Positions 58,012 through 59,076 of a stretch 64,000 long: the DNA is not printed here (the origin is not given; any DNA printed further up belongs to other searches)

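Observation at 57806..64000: V/A-type rotary ATPase operon with non-canonical gene order in a proteobacterial housekeeping context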

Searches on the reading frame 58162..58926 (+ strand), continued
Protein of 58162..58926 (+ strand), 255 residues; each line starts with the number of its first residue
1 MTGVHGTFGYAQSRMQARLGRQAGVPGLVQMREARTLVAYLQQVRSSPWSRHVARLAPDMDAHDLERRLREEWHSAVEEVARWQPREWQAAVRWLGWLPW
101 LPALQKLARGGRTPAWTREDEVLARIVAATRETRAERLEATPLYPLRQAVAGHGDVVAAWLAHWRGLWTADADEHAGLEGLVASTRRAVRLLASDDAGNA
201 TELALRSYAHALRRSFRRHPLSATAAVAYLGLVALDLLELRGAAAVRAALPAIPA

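Call 55: search_protein_families(library=ncbifam, proteins=[L058:10744-12552:+, L059:3244-5145:+, L060:2594-4345:+, L061:10780-12609:+, L060:5716-7461:+, L061:13978-15789:+], max_evalue=1e-20)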
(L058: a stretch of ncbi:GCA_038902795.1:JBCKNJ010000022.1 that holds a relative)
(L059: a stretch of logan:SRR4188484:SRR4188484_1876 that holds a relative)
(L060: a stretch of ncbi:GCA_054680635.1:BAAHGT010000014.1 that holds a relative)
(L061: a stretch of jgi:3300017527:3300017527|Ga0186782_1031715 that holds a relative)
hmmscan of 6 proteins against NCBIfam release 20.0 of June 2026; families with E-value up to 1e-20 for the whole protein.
L058:10744-12552:+ (603 aa): 4 families
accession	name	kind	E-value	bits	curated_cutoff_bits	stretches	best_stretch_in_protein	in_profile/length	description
NF004430.0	PRK05771.2-4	equivalog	1e-31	110.3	670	0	184-398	190-415/646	V-type ATP synthase subunit I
NF004434.0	PRK05771.3-3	equivalog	5.9e-31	107.6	777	0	304-462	325-511/686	V-type ATP synthase subunit I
NF004428.0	PRK05771.2-1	equivalog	1.7e-26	92.6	766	1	206-594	241-671/680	V-type ATP synthase subunit I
NF004433.0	PRK05771.3-2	equivalog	1.3e-23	83.3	1173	0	489-593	578-694/701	V-type ATP synthase subunit I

L059:3244-5145:+ (634 aa): 3 families
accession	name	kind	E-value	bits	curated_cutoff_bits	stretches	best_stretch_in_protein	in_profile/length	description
NF004434.0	PRK05771.3-3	equivalog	1.6e-33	116.1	777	1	319-630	328-680/686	V-type ATP synthase subunit I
NF004430.0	PRK05771.2-4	equivalog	2.1e-27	96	670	1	286-625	281-637/646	V-type ATP synthase subunit I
NF004428.0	PRK05771.2-1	equivalog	1.5e-23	82.9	766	1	300-625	328-669/680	V-type ATP synthase subunit I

L060:2594-4345:+ (584 aa): 5 families
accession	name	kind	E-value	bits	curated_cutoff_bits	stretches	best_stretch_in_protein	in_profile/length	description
NF004434.0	PRK05771.3-3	equivalog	3.5e-36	124.9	777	1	62-456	90-524/686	V-type ATP synthase subunit I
NF004430.0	PRK05771.2-4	equivalog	2.7e-29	102.3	670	0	70-378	96-414/646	V-type ATP synthase subunit I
NF004428.0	PRK05771.2-1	equivalog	8e-23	80.4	766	1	287-577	348-671/680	V-type ATP synthase subunit I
NF004433.0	PRK05771.3-2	equivalog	2.5e-22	79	1173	0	486-576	594-694/701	V-type ATP synthase subunit I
NF004432.0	PRK05771.3-1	equivalog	4.4e-21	74.9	1044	0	188-352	205-370/643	V-type ATP synthase subunit I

L061:10780-12609:+ (610 aa): 6 families
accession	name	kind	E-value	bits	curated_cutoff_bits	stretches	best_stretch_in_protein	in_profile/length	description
NF004434.0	PRK05771.3-3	equivalog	1.3e-41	142.8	777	1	20-601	19-676/686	V-type ATP synthase subunit I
NF004428.0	PRK05771.2-1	equivalog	7.7e-35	120.2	766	1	174-600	207-669/680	V-type ATP synthase subunit I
NF004430.0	PRK05771.2-4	equivalog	9.8e-33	113.6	670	1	157-600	160-637/646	V-type ATP synthase subunit I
NF004433.0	PRK05771.3-2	equivalog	1.2e-25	90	1173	0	511-601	594-694/701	V-type ATP synthase subunit I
NF004432.0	PRK05771.3-1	equivalog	8.2e-24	83.9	1044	0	171-375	165-370/643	V-type ATP synthase subunit I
NF004427.0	PRK05771.1-1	equivalog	1.1e-21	77.2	942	1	264-600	297-650/668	V-type ATP synthase subunit I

L060:5716-7461:+ (582 aa): 26 families (the best 25 are shown)
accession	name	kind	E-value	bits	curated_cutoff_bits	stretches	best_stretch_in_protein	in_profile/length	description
NF003220.0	PRK04192.1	subfamily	1.1e-216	720.8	470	1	4-579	5-585/588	V-type ATP synthase subunit A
TIGR01043.1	ATP_syn_A_arch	equivalog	8.4e-207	688.2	972.15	1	8-573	7-578/580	ATP synthase subunit A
NF011287.0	PRK14698.1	equivalog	1.7e-168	562.6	1238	2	235-552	670-989/1017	V-type ATP synthase subunit A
TIGR01042.1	V-ATPase_V1_A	equivalog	3e-165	551.2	779.9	1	7-539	6-547/591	V-type ATPase subunit A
TIGR01026.1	fliI_yscN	subfamily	2.1e-48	165.2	379.5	1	197-435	139-365/440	FliI/YscN family ATPase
TIGR02546.1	III_secr_ATP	equivalog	5.3e-47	160.5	604.75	1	191-434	116-347/423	type III secretion system ATPase SctN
TIGR03496.1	FliI_clade1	equivalog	4.5e-46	157.5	619.1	1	193-434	109-340/414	flagellar protein export ATPase FliI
TIGR03498.1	FliI_clade3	equivalog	6.9e-44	150.2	587.45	1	187-435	105-344/418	flagellar protein export ATPase FliI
TIGR03497.1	FliI_clade2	equivalog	6.2e-43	147.3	629.8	1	197-435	113-339/413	flagellar protein export ATPase FliI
NF005295.0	PRK06820.1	equivalog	3.6e-41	141.6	690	1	197-429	139-359/440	EscN/YscN/HrcN family type III secretion system ATPase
TIGR03305.1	alt_F1F0_F1_bet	exception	8.7e-37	126.9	752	1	185-432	102-341/449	alternate F1F0 ATPase, F1 subunit beta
NF003235.0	PRK04196.1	subfamily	5.8e-36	124.2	349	1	205-498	129-417/462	V-type ATP synthase subunit B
NF005391.0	PRK06936.1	equivalog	1.1e-35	123.3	657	1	194-432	136-361/439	type III secretion system ATPase SctN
NF005765.0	PRK07594.1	equivalog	6.5e-35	120.7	715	1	194-430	128-352/433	EscN/YscN/HrcN family type III secretion system ATPase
TIGR01039.1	atpD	equivalog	1e-34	120.2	462.85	1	177-498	99-406/462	F0F1 ATP synthase subunit beta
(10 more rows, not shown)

L061:13978-15789:+ (604 aa): 27 families (the best 25 are shown)
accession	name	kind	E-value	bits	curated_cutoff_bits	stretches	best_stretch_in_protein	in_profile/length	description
NF003220.0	PRK04192.1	subfamily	1.4e-220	733.6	470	1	18-593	4-585/588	V-type ATP synthase subunit A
TIGR01043.1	ATP_syn_A_arch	equivalog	1.4e-209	697.4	972.15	1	21-588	5-579/580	ATP synthase subunit A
NF011287.0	PRK14698.1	equivalog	2.7e-179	598.4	1238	2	249-575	670-998/1017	V-type ATP synthase subunit A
TIGR01042.1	V-ATPase_V1_A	equivalog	2.6e-166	554.7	779.9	1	21-547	5-541/591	V-type ATPase subunit A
TIGR02546.1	III_secr_ATP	equivalog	6.6e-53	179.9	604.75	1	206-488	117-384/423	type III secretion system ATPase SctN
TIGR01026.1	fliI_yscN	subfamily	2e-51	175.1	379.5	1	211-480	139-392/440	FliI/YscN family ATPase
TIGR03496.1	FliI_clade1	equivalog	1.1e-49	169.3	619.1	1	210-481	112-369/414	flagellar protein export ATPase FliI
TIGR03498.1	FliI_clade3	equivalog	1.3e-47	162.5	587.45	1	206-481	111-372/418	flagellar protein export ATPase FliI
TIGR03497.1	FliI_clade2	equivalog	1.5e-47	162.5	629.8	1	206-512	109-395/413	flagellar protein export ATPase FliI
NF005295.0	PRK06820.1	equivalog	1.4e-46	159.4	690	1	206-475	135-387/440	EscN/YscN/HrcN family type III secretion system ATPase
NF005391.0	PRK06936.1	equivalog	2.8e-43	148.4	657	1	206-478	134-389/439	type III secretion system ATPase SctN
NF005765.0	PRK07594.1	equivalog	3.6e-41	141.3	715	1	205-482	125-386/433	EscN/YscN/HrcN family type III secretion system ATPase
NF006012.0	PRK08149.1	equivalog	1.2e-38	133.2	594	1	206-474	125-377/431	type III secretion system ATPase SctN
NF006575.0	PRK09099.1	subfamily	3e-37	128.4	706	1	206-530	137-437/443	type III secretion system ATPase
NF003235.0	PRK04196.1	subfamily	5.7e-37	127.5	349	1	295-513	204-418/462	V-type ATP synthase subunit B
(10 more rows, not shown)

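Call 56: list_cluster_members(proteins=[P0054, P0346, P0355, P0305, P0328, P0387, P0345, P0010, P0046, P0269])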
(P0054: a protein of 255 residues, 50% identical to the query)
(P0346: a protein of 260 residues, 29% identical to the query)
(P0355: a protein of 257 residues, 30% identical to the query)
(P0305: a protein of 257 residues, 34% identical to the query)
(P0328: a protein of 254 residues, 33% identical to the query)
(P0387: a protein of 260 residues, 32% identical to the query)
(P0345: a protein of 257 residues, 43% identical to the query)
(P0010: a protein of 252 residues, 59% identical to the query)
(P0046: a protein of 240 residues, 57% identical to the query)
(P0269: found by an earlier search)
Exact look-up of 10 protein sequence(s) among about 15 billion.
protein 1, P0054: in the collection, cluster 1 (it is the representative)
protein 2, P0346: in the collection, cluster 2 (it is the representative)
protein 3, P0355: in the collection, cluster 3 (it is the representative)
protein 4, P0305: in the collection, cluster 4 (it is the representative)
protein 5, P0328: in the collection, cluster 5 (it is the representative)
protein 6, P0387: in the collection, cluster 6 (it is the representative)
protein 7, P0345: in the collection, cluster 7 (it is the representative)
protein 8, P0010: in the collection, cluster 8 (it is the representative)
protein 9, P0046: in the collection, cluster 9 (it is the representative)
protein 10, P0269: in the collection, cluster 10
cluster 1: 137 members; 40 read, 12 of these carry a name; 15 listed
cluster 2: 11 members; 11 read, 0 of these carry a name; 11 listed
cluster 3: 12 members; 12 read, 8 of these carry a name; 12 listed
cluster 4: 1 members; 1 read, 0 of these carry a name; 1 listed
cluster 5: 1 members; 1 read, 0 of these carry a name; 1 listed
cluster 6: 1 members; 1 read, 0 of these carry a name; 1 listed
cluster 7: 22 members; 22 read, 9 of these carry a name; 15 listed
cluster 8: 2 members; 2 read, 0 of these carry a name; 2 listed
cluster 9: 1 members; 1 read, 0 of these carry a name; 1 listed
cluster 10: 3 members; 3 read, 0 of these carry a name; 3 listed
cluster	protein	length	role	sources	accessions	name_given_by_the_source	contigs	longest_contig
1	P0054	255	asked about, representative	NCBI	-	-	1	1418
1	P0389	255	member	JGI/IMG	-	hypothetical protein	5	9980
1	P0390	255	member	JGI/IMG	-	hypothetical protein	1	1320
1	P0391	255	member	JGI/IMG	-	hypothetical protein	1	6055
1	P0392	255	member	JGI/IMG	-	hypothetical protein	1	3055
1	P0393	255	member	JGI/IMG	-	hypothetical protein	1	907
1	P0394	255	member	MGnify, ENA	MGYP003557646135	FL=1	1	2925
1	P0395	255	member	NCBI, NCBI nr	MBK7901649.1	MAG: hypothetical protein IPJ97_00905 [Proteobacteria bacterium] | hypothetical protein [Pseudomonadota bacterium]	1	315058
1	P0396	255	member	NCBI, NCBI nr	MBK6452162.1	MAG: hypothetical protein IPF84_06320 [Proteobacteria bacterium] | hypothetical protein [Pseudomonadota bacterium]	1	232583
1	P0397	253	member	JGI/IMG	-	hypothetical protein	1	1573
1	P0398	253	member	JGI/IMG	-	hypothetical protein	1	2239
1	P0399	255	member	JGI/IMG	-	hypothetical protein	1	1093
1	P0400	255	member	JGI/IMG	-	hypothetical protein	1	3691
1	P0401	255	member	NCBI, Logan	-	-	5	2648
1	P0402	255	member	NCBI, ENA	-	-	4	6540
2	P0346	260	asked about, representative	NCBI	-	-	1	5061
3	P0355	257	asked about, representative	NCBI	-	-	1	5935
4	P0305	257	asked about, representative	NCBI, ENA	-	-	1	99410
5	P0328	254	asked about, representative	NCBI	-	-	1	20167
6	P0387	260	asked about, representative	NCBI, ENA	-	-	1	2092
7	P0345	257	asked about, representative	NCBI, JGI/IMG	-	hypothetical protein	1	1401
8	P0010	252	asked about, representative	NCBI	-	-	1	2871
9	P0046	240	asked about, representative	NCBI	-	-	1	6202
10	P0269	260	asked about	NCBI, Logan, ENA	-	-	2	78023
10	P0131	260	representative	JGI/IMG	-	-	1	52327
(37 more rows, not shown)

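Call 66: find_homologous_proteins(query=P0309, max_evalue=1e-10)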
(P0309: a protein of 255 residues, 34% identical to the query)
Query P0309 (255 aa): 65 proteins with E <= 1e-10 among 4254 candidates.
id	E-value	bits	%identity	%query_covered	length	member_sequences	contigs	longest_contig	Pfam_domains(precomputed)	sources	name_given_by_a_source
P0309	9.4e-167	572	100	100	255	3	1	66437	-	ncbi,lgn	ncbi:MAG: hypothetical protein Kow0096_14010 [Thiohalomonadaceae bacterium]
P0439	9.7e-139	480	85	91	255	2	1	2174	-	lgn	-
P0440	1.2e-129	450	80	100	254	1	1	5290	-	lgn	-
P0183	6.7e-126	438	80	100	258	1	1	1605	-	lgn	-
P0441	9.5e-114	398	73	100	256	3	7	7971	-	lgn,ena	-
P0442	1.8e-113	397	73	100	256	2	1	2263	-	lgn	-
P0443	4.0e-113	396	72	100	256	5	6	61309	-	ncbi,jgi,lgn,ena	jgi:hypothetical protein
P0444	9.7e-113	395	69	100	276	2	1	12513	-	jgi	jgi:hypothetical protein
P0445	3.1e-112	393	74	99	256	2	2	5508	-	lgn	-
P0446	6.0e-112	392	73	100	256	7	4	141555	-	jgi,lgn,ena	jgi:hypothetical protein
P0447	1.2e-111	391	68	100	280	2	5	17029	-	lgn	-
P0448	1.9e-111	390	72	100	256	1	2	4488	-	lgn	-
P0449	1.1e-109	385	72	100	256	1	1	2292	-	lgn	-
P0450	5.3e-108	379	66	99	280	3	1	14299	-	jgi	jgi:hypothetical protein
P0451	1.2e-106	375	70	100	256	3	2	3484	-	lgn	-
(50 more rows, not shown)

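Call 67: search_protein_families(library=pfam, alignment_id=A4, max_evalue=10)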
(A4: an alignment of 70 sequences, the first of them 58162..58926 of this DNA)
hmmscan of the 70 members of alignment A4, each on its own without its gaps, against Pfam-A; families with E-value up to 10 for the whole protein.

A. member 1, window:58162-58926:+ (255 aa): 0 families

B. families by the number of members that match (of 70 scanned): 34 families (the first 25 are shown)
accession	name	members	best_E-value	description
PF01992.21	vATP-synt_AC39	15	9.5e-06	ATP synthase (C/AC39) subunit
PF19979.4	DUF6415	3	0.13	Family of unknown function (DUF6415)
PF19086.5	Terpene_syn_C_2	1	0.022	Terpene synthase family 2, C-terminal metal binding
PF02340.21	PRRSV_Env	1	0.023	PRRSV putative envelope protein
PF08439.15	Peptidase_M3_N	1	0.025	Oligopeptidase F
PF07231.17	Hs1pro-1_N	1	0.027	Hs1pro-1 N-terminus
PF14361.12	RsbRD_N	1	0.032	RsbT co-antagonist protein rsbRD N-terminal domain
PF00906.25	Hepatitis_core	1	0.036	Hepatitis core antigen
PF14313.11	Soyouz_module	1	0.045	N-terminal region of Paramyxovirinae phosphoprotein (P)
PF16914.10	TetR_C_12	1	0.051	Bacterial transcriptional repressor C-terminal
PF22766.2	ZW10_C2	1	0.058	ZW10 C-terminal helical domain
PF20769.2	YPEB_N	1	0.062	YpeB N-terminal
PF19925.4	DUF6388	1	0.076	Family of unknown function (DUF6388)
PF13328.12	HD_4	1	0.078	HD domain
PF12325.13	TMF_TATA_bd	1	0.091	TATA element modulatory factor 1 TATA binding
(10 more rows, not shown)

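Call 83: search_protein_families(library=pfam, proteins=[P0215, P0251, P0234, P0267, P0196, P0176, P0211, P0225, P0264, P0240], max_evalue=1)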
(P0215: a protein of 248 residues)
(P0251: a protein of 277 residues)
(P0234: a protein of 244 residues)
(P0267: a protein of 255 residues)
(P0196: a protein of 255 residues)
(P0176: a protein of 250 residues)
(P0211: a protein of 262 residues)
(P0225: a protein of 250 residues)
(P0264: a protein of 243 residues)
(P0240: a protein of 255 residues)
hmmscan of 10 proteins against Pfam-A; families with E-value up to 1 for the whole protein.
P0215 (248 aa): 0 families

P0251 (277 aa): 0 families

P0234 (244 aa): 1 family
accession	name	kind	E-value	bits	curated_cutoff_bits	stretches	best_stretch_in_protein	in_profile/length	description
PF01992.21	vATP-synt_AC39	-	9.5e-06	25.6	29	1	20-97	233-312/339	ATP synthase (C/AC39) subunit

P0267 (255 aa): 2 families
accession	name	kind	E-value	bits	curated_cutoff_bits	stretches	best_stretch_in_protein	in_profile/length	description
PF01992.21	vATP-synt_AC39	-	0.0067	16.2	29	1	9-83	2-78/339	ATP synthase (C/AC39) subunit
PF16914.10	TetR_C_12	-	0.051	14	27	1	169-209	36-74/105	Bacterial transcriptional repressor C-terminal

P0196 (255 aa): 0 families

P0176 (250 aa): 0 families

P0211 (262 aa): 1 family
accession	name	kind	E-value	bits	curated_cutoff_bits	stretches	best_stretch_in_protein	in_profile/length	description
PF01992.21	vATP-synt_AC39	-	8.2e-05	22.5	29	1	11-111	2-104/339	ATP synthase (C/AC39) subunit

P0225 (250 aa): 0 families

P0264 (243 aa): 1 family
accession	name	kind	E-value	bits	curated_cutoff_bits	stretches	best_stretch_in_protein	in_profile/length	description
PF01992.21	vATP-synt_AC39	-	0.19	11.5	29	1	10-85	2-79/339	ATP synthase (C/AC39) subunit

P0240 (255 aa): 1 family
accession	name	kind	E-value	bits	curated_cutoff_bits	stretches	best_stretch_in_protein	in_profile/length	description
PF02340.21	PRRSV_Env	-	0.023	15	27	1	153-240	71-158/206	PRRSV putative envelope protein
